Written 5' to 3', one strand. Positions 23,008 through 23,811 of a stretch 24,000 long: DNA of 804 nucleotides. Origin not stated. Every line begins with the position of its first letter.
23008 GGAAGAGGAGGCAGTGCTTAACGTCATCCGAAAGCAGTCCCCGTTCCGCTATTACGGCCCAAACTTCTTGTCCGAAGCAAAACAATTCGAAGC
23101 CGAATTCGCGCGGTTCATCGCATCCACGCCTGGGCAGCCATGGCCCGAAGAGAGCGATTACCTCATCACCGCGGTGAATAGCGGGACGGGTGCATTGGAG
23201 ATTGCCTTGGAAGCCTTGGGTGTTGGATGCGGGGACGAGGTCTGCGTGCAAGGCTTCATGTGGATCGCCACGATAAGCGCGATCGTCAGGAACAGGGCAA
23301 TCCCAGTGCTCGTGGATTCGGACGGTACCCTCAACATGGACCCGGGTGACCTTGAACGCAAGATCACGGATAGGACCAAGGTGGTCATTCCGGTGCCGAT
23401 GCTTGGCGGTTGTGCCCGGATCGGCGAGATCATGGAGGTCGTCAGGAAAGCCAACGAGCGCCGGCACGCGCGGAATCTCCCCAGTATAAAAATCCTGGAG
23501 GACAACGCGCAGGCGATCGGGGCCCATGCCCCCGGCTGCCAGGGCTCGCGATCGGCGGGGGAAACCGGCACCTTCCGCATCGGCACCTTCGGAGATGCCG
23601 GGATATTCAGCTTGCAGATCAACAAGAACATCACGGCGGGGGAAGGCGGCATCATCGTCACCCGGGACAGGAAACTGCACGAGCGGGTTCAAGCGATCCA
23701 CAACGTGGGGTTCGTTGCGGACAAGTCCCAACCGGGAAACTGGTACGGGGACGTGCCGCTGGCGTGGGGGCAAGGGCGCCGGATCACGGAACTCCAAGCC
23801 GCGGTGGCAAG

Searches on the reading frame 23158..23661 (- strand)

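Call 65: search_protein_families(library=pfam, proteins=[window:23158-23661:-], max_evalue=0.01)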
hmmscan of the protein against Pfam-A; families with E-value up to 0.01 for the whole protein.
window:23158-23661:- (167 aa): 1 family
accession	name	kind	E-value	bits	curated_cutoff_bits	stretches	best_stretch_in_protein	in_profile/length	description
PF02813.19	Retro_M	-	0.0044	17.8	25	1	34-62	40-66/86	Retroviral M domain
